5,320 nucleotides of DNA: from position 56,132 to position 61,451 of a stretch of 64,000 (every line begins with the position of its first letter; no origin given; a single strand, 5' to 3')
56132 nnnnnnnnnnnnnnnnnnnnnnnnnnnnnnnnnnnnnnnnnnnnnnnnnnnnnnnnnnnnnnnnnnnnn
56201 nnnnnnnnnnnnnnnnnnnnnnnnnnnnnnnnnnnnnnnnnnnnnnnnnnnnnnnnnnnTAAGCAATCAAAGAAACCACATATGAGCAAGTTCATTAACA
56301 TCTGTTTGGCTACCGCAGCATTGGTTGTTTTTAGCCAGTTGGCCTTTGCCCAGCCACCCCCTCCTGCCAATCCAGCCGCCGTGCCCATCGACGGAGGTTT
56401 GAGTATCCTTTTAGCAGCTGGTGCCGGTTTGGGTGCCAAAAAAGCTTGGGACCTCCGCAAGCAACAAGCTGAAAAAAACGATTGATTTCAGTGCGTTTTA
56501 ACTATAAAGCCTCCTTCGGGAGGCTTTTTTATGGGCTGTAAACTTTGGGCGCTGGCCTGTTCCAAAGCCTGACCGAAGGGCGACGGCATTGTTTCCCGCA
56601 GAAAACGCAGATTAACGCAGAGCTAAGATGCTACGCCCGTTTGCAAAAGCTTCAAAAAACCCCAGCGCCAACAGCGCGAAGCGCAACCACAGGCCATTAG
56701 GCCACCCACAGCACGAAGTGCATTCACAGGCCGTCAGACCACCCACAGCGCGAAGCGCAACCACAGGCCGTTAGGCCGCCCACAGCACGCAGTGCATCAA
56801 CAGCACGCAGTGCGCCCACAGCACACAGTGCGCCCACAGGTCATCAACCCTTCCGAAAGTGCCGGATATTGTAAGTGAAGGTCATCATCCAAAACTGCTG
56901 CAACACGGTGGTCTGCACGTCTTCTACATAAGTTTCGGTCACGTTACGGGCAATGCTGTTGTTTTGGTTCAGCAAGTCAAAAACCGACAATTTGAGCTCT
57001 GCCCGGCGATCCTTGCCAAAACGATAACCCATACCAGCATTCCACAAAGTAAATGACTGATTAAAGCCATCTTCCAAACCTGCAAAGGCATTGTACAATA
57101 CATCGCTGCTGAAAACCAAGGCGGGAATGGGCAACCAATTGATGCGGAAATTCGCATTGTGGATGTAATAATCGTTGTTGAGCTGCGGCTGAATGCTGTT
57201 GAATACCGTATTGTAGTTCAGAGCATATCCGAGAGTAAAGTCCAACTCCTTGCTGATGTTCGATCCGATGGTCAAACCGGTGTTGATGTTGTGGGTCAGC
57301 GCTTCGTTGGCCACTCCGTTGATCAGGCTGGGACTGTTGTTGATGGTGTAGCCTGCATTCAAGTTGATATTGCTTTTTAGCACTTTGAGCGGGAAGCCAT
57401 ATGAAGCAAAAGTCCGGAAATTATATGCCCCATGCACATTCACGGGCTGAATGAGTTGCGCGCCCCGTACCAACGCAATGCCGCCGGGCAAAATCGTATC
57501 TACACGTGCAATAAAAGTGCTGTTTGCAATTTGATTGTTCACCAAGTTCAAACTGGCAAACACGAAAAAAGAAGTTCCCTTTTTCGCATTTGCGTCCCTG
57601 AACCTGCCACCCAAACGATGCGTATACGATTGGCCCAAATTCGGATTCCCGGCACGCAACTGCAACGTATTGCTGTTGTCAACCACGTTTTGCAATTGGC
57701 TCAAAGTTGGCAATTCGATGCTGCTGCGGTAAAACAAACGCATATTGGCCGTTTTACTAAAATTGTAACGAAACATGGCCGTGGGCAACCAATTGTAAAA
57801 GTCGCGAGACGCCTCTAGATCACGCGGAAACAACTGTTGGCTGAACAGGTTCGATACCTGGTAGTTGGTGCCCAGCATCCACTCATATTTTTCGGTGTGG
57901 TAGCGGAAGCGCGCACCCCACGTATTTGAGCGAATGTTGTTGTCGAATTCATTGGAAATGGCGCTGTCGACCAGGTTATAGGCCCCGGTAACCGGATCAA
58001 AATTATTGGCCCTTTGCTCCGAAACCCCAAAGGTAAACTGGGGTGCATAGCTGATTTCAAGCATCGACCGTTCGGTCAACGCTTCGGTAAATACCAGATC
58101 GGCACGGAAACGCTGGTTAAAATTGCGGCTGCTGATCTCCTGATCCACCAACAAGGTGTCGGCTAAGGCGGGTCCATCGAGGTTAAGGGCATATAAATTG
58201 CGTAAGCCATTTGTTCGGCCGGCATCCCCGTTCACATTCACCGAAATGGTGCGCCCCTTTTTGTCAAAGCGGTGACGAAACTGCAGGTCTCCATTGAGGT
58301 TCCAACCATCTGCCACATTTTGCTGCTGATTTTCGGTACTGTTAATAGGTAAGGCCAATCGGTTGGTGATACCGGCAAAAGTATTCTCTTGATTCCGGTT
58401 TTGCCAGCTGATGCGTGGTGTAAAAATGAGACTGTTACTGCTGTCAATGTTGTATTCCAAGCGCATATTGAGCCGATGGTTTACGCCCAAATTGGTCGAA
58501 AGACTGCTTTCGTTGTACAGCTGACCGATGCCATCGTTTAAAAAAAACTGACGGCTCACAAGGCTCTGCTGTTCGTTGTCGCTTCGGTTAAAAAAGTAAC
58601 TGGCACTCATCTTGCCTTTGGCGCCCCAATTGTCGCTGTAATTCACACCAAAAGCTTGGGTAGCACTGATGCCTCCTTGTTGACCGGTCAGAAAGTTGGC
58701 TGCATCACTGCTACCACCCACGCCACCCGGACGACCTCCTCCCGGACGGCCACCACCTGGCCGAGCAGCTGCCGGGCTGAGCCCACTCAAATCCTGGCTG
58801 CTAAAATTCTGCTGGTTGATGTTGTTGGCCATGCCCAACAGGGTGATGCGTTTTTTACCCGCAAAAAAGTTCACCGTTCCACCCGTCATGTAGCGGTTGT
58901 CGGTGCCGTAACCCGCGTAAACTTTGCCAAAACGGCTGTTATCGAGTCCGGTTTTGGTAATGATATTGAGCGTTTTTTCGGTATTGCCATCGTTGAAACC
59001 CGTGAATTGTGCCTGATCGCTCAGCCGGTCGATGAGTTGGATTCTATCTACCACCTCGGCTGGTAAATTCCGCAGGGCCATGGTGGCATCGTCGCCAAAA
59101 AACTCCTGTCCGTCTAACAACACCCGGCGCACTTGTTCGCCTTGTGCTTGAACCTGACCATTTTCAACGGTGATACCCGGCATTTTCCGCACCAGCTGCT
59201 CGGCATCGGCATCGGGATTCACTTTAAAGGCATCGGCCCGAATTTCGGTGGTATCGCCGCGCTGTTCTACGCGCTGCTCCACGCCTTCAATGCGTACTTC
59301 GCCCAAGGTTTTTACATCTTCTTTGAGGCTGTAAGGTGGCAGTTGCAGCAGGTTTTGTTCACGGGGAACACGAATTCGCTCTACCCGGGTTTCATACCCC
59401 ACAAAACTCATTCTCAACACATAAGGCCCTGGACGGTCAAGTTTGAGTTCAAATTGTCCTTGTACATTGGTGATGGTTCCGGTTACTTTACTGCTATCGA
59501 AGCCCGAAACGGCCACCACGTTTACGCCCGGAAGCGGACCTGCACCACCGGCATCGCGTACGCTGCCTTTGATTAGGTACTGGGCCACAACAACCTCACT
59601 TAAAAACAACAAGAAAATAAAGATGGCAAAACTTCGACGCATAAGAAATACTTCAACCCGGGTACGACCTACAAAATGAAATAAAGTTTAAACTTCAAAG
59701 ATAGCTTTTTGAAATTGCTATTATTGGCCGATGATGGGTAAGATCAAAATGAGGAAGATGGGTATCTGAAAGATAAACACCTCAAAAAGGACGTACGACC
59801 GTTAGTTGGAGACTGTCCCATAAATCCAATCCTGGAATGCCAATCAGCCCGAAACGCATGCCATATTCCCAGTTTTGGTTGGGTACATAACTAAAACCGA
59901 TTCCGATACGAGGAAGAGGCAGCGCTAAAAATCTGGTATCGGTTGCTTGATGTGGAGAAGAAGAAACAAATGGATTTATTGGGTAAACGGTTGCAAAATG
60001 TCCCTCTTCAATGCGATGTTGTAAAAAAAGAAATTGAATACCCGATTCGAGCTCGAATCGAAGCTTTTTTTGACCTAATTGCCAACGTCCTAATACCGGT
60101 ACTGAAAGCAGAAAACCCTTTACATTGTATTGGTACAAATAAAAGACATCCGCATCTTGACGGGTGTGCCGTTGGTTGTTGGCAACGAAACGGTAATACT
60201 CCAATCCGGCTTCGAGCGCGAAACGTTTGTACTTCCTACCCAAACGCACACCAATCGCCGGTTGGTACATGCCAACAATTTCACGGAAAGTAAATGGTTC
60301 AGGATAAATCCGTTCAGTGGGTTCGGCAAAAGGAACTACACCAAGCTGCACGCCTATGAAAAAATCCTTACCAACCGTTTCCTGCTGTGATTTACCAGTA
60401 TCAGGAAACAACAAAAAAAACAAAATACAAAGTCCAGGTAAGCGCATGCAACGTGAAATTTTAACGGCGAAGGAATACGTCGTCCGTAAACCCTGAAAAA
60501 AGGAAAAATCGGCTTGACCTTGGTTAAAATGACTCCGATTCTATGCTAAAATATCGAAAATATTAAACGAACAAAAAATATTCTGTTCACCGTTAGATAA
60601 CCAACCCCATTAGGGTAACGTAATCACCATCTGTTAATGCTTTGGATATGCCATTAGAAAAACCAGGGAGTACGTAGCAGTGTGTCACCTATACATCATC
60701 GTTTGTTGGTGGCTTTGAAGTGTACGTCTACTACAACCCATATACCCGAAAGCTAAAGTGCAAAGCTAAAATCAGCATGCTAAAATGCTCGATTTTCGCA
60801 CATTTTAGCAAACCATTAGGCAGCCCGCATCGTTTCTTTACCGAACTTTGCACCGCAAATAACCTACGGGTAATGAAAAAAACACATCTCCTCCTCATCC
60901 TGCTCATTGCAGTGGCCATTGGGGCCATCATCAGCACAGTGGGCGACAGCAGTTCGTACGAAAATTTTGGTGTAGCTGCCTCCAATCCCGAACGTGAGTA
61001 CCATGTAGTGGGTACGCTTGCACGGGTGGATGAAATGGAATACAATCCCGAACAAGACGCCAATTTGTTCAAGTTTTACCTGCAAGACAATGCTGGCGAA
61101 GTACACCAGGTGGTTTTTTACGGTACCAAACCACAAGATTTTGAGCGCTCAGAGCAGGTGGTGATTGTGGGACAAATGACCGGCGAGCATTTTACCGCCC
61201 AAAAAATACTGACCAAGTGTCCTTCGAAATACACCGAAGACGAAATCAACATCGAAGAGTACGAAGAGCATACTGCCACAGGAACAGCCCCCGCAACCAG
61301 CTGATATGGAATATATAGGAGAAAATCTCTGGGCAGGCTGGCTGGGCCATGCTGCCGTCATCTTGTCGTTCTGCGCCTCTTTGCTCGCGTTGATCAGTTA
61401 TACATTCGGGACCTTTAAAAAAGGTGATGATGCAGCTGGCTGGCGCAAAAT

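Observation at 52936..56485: T9SS cargo giant followed by a mini-protein that is little more than a signal peptide, a Pro-spacer and a sorting-signal-like tail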

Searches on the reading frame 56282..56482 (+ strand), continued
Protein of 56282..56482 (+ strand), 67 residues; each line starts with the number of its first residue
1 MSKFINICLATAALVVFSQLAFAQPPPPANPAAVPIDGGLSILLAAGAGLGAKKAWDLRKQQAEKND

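Call 45: find_encoding_contigs(protein=P0240, flank=10000, max_places=1)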
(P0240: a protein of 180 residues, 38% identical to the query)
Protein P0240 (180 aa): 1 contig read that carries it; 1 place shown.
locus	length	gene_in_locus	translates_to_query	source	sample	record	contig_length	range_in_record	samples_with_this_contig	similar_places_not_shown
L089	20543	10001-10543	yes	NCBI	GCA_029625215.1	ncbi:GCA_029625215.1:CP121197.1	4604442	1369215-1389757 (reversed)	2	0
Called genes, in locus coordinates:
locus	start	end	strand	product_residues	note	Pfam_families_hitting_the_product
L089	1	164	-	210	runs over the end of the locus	-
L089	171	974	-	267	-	PF01370:Epimerase, PF16363:GDP_Man_Dehyd (faint)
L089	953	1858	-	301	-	-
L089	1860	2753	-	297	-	PF01209:Ubie_methyltran (weak), PF13489:Methyltransf_23, PF13847:Methyltransf_31, PF08241:Methyltransf_11, PF08242:Methyltransf_12, PF13649:Methyltransf_25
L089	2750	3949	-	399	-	PF00005:ABC_tran, PF14524:Wzt_C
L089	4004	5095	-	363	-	PF14771:DUF4476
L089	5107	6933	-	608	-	PF01541:GIY-YIG, PF27096:UvrC_M, PF22920:UvrC_RNaseH, PF08459:UvrC_RNaseH_dom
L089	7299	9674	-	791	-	PF02706:Wzz (weak), PF13807:GNVR (faint), PF01656:CbiA (weak), PF10609:ParA (weak), PF13614:AAA_31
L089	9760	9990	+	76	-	PF28310:PID_CTERM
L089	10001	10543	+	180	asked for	PF09721:Exosortase_EpsH (faint)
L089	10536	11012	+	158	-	-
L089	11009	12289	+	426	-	PF00464:SHMT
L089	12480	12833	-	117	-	PF18899:DUF5655 (weak), PF08818:DUF1801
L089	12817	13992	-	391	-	PF00534:Glycos_transf_1, PF13692:Glyco_trans_1_4, PF13524:Glyco_trans_1_2 (faint)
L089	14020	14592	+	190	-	PF01914:MarC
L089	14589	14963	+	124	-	PF04342:DMT_6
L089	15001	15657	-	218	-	PF09365:DUF2461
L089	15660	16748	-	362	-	PF01594:AI-2E_transport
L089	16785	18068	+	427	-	PF20094:GWxTD_dom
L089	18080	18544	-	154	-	PF00075:RNase_H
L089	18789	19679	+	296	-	PF02629:CoA_binding, PF13380:CoA_binding_2 (weak), PF13607:Succ_CoA_lig, PF00549:Ligase_CoA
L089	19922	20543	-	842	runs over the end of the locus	PF13231:PMT_2 (weak), PF13414:TPR_11 (faint), PF13181:TPR_8 (faint), PF00515:TPR_1, PF07719:TPR_2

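Call 46: find_encoding_contigs(protein=P0140, flank=10000, max_places=1)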
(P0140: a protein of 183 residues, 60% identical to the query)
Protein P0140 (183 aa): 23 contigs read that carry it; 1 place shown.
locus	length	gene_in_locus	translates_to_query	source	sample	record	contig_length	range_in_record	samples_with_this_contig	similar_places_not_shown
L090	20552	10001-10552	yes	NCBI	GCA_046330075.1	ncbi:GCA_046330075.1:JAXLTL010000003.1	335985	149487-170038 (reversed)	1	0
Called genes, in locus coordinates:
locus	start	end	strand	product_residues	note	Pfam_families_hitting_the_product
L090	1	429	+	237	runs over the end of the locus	PF20772:TACO1_YebC_N, PF01709:Transcrip_reg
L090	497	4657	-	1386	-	PF13574:Reprolysin_2, PF13582:Reprolysin_3, PF13583:Reprolysin_4, PF13688:Reprolysin_5, PF19408:PKD_6, PF01483:P_proprotein (weak)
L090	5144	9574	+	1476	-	PF20009:GEVED, PF11617:Cu-binding_MopE, PF19408:PKD_6, PF18962:Por_Secre_tail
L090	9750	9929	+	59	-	PF28310:PID_CTERM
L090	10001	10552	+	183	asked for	PF09721:Exosortase_EpsH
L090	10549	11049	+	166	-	-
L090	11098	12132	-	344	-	PF02397:Bac_transf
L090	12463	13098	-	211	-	PF01810:LysE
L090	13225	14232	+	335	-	-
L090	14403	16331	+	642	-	PF00012:HSP70, PF14450:FtsA (faint), PF06723:MreB_Mbl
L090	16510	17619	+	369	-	PF11551:Omp28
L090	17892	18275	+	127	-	PF18962:Por_Secre_tail (weak)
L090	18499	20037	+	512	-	-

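Call 65: find_encoding_contigs(protein=P0077, flank=10000, max_places=1)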
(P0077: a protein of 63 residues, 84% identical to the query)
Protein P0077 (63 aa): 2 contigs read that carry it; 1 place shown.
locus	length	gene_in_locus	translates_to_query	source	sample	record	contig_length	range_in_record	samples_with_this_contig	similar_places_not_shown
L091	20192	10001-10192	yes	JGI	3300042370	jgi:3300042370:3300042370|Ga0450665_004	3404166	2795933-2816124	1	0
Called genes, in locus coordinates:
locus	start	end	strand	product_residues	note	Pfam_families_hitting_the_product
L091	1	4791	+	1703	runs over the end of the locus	PF10162:G8 (faint)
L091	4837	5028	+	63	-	PF28310:PID_CTERM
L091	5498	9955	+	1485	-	-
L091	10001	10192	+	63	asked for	PF28310:PID_CTERM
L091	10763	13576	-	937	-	PF13620:CarboxypepD_reg, PF13715:CarbopepD_reg_2, PF14905:OMP_b-brl_3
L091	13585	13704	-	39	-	-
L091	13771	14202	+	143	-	PF03100:CcmE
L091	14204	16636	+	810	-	PF01578:Cytochrom_C_asm, PF16327:CcmF_C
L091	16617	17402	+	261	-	PF10728:DUF2520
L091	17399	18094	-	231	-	PF01144:CoA_trans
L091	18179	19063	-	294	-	PF02498:Bro-N (weak)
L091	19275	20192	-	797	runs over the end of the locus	PF00488:MutS_V, PF20297:MSSS, PF01713:Smr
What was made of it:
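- The syntenic locus L091 has giant-mini-giant-mini (call 65).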

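Call 70: find_related_loci(query=A5, collection=metagenome_contigs, flank=6000)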
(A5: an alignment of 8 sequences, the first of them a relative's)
Query A5 (190 aa) in metagenome_contigs; peptide patterns used: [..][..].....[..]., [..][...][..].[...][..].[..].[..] (x = any residue, [..] = any of these).
600 stretches matched a pattern (row limit reached: there are more); 331 encode a relative of the query (tblastn E <= 1e-3); the best 80 are kept; 80 distinct loci.
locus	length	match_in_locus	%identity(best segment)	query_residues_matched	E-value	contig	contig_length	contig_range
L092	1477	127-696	99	1-190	4e-136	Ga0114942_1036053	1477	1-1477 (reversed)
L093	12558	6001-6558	70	1-186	4e-92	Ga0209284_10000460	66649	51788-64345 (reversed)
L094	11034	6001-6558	70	1-186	4e-92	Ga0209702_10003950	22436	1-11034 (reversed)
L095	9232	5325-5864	62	1-182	8e-77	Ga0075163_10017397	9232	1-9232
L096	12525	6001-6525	62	1-175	4e-76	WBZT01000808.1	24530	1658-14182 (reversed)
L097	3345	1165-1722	57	1-186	2e-71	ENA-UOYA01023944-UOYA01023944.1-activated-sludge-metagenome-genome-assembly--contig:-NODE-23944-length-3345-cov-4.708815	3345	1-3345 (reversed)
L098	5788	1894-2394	60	11-177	3e-69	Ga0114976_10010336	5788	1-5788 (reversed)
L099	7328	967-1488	59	1-174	4e-69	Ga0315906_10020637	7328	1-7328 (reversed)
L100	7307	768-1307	59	5-185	1e-68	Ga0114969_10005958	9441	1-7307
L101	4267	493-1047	57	1-185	8e-69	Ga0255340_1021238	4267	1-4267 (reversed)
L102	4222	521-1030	53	8-178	1e-55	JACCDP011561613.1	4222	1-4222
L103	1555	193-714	53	1-175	3e-56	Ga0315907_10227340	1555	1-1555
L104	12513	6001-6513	55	1-172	6e-54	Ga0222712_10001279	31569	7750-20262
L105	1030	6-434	54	42-184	1e-54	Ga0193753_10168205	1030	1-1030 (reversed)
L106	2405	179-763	42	3-187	5e-46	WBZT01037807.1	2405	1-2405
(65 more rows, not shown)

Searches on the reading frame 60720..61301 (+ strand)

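Call 75: search_protein_families(library=ncbifam, proteins=[window:60720-61301:+], max_evalue=0.001)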
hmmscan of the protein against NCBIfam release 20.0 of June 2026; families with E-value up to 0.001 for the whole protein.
window:60720-61301:+ (194 aa): 4 families
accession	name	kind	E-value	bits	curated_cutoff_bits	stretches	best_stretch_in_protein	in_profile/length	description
NF009727.0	PRK13254.1-1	equivalog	6.8e-10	38.8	126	1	92-182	51-138/144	cytochrome c maturation protein CcmE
NF009731.0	PRK13254.1-5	equivalog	1.8e-05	24.5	152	1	97-176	55-131/155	cytochrome c maturation protein CcmE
NF009729.0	PRK13254.1-3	equivalog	2e-05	24.3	171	1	70-176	26-133/155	cytochrome c maturation protein CcmE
NF009635.0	PRK13150.1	equivalog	0.00065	19.6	264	1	114-185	77-148/159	cytochrome c maturation protein CcmE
